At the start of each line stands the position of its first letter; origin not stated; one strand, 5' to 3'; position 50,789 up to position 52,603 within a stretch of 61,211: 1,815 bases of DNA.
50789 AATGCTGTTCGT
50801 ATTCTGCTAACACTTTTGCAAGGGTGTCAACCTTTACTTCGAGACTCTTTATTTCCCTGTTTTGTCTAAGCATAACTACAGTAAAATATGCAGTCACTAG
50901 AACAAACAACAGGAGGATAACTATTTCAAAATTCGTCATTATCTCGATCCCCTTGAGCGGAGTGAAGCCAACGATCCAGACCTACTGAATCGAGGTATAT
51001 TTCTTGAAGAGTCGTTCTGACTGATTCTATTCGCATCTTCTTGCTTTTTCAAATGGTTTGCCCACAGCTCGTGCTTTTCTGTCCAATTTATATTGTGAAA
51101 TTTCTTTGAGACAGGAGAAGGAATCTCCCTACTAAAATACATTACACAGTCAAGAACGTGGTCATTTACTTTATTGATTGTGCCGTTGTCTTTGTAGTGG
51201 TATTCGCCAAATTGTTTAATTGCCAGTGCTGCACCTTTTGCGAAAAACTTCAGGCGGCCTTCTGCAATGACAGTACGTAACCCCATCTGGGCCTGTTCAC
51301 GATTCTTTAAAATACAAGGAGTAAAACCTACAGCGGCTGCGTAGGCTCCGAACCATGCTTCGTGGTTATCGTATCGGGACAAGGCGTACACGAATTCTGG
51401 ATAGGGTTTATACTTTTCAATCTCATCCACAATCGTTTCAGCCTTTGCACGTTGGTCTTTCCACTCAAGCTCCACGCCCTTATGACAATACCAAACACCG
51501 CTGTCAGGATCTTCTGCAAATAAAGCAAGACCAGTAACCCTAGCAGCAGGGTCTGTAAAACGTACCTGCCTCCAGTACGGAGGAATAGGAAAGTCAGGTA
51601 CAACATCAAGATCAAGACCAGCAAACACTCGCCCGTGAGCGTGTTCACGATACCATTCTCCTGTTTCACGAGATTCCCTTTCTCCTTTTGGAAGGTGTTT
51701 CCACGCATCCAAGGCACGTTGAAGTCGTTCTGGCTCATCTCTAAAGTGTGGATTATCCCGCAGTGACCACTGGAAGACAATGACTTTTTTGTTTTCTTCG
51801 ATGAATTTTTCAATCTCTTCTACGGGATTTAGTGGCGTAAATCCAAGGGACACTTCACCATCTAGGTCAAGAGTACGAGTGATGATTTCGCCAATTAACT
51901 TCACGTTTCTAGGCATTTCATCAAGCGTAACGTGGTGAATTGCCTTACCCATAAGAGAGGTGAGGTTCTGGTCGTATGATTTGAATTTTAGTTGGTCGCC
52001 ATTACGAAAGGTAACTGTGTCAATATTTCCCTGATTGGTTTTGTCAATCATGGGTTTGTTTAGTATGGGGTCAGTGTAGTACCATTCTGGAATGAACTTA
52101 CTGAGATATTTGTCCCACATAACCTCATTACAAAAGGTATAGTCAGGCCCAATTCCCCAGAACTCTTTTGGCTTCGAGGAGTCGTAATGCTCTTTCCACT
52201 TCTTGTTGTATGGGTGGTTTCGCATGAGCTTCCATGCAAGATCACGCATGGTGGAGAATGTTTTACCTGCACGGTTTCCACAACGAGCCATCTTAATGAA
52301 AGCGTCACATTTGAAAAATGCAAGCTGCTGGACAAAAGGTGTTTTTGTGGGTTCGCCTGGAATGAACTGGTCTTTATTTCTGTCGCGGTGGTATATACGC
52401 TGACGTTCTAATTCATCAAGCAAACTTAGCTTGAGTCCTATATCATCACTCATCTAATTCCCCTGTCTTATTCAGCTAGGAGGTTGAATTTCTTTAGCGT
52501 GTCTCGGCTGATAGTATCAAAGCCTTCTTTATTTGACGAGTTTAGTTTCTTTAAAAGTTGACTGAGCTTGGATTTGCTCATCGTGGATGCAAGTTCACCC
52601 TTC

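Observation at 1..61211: The word (GA)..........(TA) is about 50-fold over-represented, on both strands and in all reading frames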

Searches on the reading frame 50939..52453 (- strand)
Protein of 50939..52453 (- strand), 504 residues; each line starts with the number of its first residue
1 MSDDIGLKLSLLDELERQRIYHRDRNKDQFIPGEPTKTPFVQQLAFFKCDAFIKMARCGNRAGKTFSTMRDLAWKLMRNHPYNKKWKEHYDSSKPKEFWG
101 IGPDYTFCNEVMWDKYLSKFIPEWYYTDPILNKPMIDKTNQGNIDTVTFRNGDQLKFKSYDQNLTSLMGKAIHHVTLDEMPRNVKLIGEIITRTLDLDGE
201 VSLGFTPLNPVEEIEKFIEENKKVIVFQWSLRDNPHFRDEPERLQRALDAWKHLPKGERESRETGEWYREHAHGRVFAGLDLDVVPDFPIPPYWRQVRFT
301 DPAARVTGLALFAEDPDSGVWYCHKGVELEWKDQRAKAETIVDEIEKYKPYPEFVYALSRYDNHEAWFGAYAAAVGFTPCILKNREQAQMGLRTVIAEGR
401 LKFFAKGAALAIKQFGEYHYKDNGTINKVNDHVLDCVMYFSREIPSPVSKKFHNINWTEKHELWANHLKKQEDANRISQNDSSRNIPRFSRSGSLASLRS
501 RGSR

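Call 5: search_protein_families(library=pfam, proteins=[window:50939-52453:-])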
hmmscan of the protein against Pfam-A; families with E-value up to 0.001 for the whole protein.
window:50939-52453:- (504 aa): 1 family
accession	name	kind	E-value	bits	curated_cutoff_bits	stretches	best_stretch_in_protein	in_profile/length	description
PF03237.21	Terminase_6N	-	3.7e-06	27.2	22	1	59-281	5-212/215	Terminase large subunit, T4likevirus-type, N-terminal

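Call 6: search_dna_similar(query=window:50939-52453:-, collection=phages, mode=protein, max_rows=20)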
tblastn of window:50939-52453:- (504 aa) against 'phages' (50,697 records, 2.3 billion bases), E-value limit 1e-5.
Records with a match: 45; places in all: 47; records where one place covers at least 80% of the query: 2.
Best place of each record, by identity: <60% 45.
By first word of the organism name: Vibrio 15; Pseudomonas 14; Ralstonia 5; Arthrobacter 5; Caudoviricetes 2; Microbacterium 2; Photobacterium 1; Rhizobium 1.
By host as written in the record: Arthrobacter sp. ATCC 21022 5; Vibrio parahaemolyticus 4; - 2; Ralstonia pseudosolanacearum I-15 (MT017) 2; Ralstonia solanacearum 2; Vibrio alginolyticus 2; Pseudomonas sp. CT12 2; Pseudomonas putida PpG1 2; and 22 more.
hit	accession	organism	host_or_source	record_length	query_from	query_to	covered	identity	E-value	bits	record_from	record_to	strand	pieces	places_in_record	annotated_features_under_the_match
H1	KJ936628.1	Vibrio phage VPp1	Vibrio parahaemolyticus VP 17802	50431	54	443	77%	26.4%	7e-11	71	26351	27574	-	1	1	terminase large subunit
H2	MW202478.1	Caudoviricetes sp.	Manatee Spring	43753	1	434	86%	23.7%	4e-7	59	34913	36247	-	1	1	large terminase protein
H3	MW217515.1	Vibrio phage VpJYP1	Vibrio parahaemolyticus CCTCC AB 2014205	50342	54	443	77%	26.2%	1e-10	70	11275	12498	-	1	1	terminase large subunit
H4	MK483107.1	Vibrio phage vB_VpP_BA6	Vibrio parahaemolyticus 23201444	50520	54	443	77%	26.0%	2e-10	70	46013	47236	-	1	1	terminase large subunit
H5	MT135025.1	Vibrio phage V07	Vibrio parahaemolyticus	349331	54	443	77%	26.0%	4e-10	69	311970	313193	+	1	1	terminase large subunit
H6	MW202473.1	Caudoviricetes sp.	Manatee Spring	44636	13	440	85%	23.7%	9e-9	64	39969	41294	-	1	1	large terminase protein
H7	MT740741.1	Ralstonia phage Hennie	Ralstonia pseudosolanacearum I-31 ...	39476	39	439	80%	25.2%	3e-9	66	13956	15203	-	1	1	terminase large subunit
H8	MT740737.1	Ralstonia phage Firinga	Ralstonia pseudosolanacearum I-15 ...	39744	39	439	80%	25.2%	3e-9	66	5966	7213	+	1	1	terminase large subunit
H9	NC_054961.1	Ralstonia phage Firinga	Ralstonia pseudosolanacearum I-15 ...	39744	39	439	80%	25.2%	3e-9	66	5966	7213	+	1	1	terminase family protein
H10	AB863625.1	Ralstonia phage RSK1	Ralstonia solanacearum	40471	39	439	80%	25.2%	3e-9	66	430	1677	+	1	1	putative phage terminase large subunit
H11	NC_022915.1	Ralstonia phage RSK1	Ralstonia solanacearum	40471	39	439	80%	25.2%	3e-9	66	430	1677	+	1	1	terminase family protein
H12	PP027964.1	Vibrio phage VpP_43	Vibrio parahaemolyticus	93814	54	443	77%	25.8%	4e-10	69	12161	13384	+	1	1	record has no annotation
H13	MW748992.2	Vibrio phage vB_ValP_IME234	Vibrio alginolyticus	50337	54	443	77%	25.8%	7e-10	68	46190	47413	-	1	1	terminase large subunit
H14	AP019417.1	Vibrio phage KIT05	Vibrio parahaemolyticus ATCC 17802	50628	54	443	77%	25.8%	8e-10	68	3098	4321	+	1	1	terminase large subunit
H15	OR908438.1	Vibrio phage vB_ValC_WD615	Vibrio alginolyticus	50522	54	443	77%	25.8%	8e-10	67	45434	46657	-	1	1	terminase large subunit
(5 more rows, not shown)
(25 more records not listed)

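Call 15: find_related_loci(query=window:50939-52453:-, collection=viral_contigs, flank=10000)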
Query window:50939-52453:- (504 aa) in viral_contigs; peptide patterns used: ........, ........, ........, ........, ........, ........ (x = any residue, [..] = any of these).
24 stretches matched a pattern; 1 encode a relative of the query (tblastn E <= 1e-3); 1 distinct loci.
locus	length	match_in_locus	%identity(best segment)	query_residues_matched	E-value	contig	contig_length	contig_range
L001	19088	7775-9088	41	15-444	2e-103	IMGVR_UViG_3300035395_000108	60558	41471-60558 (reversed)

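Call 19: find_homologous_proteins(query=window:50939-52453:-, max_evalue=1e-20)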
Query window:50939-52453:- (504 aa): 56 proteins with E <= 1e-20 among 8000 candidates.
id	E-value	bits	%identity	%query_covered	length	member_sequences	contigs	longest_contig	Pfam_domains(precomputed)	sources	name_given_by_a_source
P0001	0.0e+0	1189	98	100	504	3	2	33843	PF03237.22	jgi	jgi:phage terminase large subunit-like protein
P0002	2.8e-152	526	51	87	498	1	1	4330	-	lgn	-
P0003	5.9e-152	525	52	87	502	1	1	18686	-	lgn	-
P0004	3.8e-150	519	49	94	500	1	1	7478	-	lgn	-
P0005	6.4e-150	518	49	95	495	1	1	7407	-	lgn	-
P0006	8.4e-149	515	50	90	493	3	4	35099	-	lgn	-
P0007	1.2e-147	511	49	94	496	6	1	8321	-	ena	-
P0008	5.6e-147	509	48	99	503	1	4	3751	-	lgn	-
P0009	1.9e-145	504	50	89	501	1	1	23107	-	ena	-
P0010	1.5e-143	497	47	96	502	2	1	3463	-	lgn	-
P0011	4.4e-142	492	47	97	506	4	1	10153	-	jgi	jgi:hypothetical protein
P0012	4.9e-139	482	47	95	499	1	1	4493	-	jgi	jgi:phage terminase large subunit-like protein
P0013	1.3e-138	481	44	99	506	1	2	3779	-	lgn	-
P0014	5.6e-137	476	45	98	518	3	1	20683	-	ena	-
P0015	1.1e-136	475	46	99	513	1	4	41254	-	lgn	-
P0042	6.7e-121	423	45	89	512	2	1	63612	-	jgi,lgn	jgi:hypothetical protein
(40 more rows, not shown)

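Call 20: find_encoding_contigs(protein=P0001, flank=10000, max_places=6)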
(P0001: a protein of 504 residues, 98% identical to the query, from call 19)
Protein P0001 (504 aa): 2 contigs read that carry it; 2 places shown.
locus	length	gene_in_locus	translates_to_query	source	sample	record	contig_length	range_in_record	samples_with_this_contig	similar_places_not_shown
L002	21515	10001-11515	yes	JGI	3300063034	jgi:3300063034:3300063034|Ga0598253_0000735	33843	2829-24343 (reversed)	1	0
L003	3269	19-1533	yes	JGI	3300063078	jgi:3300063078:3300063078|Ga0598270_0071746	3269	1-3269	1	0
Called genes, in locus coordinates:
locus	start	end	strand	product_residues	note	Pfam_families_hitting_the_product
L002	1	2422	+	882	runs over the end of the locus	-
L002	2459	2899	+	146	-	-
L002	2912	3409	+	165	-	-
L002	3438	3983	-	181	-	PF13392:HNH_3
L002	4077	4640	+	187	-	PF12850:Metallophos_2 (weak)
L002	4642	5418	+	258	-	-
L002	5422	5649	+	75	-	-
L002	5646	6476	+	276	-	-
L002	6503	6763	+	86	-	-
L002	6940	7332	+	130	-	-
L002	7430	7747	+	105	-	-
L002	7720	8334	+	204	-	PF05257:CHAP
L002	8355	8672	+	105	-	-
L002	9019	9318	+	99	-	-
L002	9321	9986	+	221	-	-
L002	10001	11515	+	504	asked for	PF03237:Terminase_6N (weak)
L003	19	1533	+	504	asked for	PF03237:Terminase_6N (weak)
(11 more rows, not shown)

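Call 21: find_encoding_contigs(protein=window:50939-52453:-, flank=10000, max_places=6)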
Protein window:50939-52453:- (504 aa): 1 contig read that carries it; 1 place shown.
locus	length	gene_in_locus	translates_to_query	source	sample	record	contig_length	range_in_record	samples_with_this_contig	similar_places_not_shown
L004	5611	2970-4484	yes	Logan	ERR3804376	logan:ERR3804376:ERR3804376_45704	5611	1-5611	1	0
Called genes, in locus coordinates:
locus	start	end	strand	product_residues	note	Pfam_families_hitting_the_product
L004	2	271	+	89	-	?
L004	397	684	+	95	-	-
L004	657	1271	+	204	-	PF05257:CHAP (weak)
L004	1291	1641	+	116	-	-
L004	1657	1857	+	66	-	-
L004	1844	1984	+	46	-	-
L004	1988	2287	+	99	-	-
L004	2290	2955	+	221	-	-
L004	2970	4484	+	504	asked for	PF03237:Terminase_6N (weak)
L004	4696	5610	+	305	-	?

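Call 24: find_encoding_contigs(protein=P0006, flank=10000, max_places=2)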
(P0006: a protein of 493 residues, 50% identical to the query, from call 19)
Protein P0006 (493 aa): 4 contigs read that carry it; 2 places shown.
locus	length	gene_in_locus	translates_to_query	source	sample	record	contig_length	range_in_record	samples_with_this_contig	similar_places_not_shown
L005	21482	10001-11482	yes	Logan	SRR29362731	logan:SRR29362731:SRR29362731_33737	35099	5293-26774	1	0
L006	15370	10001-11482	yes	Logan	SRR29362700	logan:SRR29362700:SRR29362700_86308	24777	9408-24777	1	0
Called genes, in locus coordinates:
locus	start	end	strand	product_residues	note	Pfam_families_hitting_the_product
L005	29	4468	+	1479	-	-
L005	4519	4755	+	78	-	-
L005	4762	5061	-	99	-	-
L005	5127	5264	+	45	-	-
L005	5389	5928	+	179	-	-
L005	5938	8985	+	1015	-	-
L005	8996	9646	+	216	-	-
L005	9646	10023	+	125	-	-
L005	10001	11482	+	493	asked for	-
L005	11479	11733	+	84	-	-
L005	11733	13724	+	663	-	PF16510:P22_portal (faint), PF23899:SU10_portal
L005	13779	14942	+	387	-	-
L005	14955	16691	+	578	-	-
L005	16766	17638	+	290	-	-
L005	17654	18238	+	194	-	-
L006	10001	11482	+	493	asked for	-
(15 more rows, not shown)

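Call 25: find_encoding_contigs(protein=P0003, flank=10000, max_places=2)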
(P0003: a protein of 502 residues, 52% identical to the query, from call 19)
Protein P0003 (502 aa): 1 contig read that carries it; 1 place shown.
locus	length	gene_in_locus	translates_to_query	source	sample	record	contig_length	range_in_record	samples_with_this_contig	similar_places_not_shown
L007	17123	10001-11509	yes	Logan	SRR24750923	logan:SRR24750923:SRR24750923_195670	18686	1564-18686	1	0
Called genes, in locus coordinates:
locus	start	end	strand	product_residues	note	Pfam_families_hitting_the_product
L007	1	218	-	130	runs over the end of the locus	-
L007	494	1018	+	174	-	-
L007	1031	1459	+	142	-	-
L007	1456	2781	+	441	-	-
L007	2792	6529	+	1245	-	PF07484:Collar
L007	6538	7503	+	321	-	PF01075:Glyco_transf_9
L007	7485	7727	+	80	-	-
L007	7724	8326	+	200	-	PF13489:Methyltransf_23 (weak), PF08241:Methyltransf_11, PF08242:Methyltransf_12 (weak), PF13649:Methyltransf_25 (weak)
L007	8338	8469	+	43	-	-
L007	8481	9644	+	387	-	-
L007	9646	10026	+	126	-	-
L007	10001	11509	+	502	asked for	-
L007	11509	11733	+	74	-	-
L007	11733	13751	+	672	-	PF23899:SU10_portal, PF16510:P22_portal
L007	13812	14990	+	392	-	-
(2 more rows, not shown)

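Call 26: find_encoding_contigs(protein=P0009, flank=10000, max_places=2)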
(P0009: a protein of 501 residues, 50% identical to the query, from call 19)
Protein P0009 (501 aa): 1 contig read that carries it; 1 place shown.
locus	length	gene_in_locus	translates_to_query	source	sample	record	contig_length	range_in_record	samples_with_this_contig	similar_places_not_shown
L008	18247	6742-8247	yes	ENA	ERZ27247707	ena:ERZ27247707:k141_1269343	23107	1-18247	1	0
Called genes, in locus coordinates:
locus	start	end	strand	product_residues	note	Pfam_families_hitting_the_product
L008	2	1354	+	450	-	?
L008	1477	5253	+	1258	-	-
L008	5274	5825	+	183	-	-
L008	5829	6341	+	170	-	-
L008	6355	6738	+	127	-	-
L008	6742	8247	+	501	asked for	-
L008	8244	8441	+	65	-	-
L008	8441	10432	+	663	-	PF16510:P22_portal (faint), PF23899:SU10_portal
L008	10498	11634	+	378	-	-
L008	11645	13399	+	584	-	-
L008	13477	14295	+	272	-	-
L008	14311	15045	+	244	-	-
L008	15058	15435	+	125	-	-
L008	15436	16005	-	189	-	PF13392:HNH_3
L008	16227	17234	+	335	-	-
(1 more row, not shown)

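Call 61: find_encoding_contigs(protein=P0042, flank=10000, max_places=1)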
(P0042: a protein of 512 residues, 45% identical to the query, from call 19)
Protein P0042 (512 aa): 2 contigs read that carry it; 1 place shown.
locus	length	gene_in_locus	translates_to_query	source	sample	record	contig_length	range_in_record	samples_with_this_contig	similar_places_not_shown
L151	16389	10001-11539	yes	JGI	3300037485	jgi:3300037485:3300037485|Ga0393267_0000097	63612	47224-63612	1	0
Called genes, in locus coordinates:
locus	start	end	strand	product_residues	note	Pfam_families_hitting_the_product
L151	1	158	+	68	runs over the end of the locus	-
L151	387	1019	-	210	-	-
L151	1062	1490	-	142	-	-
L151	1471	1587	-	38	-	-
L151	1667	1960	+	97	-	-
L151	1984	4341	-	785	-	-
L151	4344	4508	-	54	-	-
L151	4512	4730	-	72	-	-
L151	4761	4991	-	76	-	-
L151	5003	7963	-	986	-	-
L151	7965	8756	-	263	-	-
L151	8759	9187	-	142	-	-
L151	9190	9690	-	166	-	-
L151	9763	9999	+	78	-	-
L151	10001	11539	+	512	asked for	-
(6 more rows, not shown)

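Call 62: find_encoding_contigs(protein=P0015, flank=10000, max_places=1)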
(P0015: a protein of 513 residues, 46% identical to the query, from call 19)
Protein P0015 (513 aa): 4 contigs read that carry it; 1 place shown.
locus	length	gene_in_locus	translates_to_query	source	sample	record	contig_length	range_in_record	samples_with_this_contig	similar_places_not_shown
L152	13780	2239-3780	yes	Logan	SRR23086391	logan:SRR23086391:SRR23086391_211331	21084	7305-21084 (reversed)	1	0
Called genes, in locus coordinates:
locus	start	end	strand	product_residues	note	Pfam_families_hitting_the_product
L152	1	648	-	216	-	?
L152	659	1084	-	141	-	-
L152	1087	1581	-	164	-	-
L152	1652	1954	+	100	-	-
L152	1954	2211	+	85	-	-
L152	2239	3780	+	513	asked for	-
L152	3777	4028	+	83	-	-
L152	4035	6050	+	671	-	-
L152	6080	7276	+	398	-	-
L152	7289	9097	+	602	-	-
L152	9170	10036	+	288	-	-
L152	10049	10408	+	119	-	-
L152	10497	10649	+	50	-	-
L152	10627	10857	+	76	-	-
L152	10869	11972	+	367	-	-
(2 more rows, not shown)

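Call 63: find_encoding_contigs(protein=P0007, flank=10000, max_places=1)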
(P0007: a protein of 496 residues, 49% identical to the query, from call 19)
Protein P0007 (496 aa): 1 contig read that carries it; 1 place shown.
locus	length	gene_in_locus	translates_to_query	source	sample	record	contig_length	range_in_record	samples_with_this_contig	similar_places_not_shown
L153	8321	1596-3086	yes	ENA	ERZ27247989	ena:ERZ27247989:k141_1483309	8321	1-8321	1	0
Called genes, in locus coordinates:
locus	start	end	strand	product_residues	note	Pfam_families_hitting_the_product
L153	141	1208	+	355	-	-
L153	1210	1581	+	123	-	-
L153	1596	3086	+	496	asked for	-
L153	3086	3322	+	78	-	-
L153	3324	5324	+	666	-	PF23899:SU10_portal, PF16510:P22_portal (weak)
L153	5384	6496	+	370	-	-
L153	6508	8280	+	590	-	-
